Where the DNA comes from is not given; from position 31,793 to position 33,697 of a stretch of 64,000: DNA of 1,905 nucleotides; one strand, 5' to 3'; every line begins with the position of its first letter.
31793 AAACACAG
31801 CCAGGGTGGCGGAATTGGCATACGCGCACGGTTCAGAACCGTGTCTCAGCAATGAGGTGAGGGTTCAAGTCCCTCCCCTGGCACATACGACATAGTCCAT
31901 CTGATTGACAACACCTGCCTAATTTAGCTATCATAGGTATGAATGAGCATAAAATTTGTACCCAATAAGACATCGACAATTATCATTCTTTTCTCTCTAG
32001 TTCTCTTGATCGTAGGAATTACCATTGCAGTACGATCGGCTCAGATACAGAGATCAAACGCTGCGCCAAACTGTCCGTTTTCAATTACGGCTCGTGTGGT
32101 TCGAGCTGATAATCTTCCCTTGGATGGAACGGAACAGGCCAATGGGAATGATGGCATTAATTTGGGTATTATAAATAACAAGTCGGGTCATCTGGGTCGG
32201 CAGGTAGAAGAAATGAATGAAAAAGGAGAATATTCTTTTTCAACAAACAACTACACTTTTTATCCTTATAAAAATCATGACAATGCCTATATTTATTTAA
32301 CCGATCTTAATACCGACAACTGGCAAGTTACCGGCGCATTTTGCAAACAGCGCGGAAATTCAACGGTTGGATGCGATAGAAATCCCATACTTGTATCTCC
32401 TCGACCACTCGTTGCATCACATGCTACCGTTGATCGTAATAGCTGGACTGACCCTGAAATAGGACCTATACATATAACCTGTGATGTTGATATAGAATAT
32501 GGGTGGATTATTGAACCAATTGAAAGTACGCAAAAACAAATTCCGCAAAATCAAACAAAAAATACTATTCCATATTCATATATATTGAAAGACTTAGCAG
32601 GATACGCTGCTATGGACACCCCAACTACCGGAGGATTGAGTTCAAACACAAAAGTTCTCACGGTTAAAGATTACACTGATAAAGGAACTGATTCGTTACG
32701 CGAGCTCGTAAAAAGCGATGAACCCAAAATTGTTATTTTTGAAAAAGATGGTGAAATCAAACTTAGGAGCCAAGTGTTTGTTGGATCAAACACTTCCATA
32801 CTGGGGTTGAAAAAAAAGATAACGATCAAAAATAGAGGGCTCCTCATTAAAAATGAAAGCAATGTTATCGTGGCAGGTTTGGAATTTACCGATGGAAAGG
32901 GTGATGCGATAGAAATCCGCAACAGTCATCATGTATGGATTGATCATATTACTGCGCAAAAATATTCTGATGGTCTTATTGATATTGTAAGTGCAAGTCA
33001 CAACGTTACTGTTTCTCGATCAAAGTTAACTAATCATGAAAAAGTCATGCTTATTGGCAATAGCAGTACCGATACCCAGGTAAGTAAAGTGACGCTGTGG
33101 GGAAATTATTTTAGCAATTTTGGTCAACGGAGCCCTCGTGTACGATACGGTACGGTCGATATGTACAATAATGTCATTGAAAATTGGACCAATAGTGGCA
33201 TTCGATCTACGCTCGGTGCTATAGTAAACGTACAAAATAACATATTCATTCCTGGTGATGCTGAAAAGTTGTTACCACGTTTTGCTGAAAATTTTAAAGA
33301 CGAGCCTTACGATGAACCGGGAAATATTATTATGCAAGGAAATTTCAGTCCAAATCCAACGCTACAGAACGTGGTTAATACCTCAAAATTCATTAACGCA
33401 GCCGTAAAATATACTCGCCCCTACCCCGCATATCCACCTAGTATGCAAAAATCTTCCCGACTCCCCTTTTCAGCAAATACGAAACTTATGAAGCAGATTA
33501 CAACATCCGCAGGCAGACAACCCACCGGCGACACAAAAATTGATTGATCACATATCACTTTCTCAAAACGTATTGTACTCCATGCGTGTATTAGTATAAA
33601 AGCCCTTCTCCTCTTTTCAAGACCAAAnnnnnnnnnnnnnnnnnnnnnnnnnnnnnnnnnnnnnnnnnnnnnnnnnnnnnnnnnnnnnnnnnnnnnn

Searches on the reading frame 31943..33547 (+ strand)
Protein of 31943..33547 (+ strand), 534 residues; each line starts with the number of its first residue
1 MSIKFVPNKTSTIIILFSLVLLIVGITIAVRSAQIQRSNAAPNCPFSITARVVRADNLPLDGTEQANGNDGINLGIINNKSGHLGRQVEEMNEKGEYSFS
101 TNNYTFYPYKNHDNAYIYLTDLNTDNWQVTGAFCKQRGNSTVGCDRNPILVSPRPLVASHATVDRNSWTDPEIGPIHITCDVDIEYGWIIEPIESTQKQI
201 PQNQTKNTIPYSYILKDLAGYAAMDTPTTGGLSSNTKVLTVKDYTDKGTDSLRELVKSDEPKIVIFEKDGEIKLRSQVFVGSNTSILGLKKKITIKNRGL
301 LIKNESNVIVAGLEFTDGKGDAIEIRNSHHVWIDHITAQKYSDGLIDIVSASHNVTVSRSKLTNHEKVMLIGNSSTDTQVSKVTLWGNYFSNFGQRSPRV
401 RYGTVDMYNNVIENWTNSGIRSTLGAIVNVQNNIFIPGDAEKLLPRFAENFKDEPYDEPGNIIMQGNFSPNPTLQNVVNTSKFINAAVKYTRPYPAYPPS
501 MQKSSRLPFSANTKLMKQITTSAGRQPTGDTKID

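Call 50: search_protein_families(library=pfam, proteins=[window:31943-33547:+], max_evalue=0.001)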
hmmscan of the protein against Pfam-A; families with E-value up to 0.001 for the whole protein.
window:31943-33547:+ (534 aa): 2 families
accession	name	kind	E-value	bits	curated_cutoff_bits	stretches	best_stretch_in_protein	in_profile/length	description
PF00544.25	Pectate_lyase_4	-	1.5e-27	97.1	24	1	273-435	26-211/211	Pectate lyase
PF13229.12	Beta_helix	-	1.2e-06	28.7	25.9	1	299-436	2-135/158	Right handed beta helix region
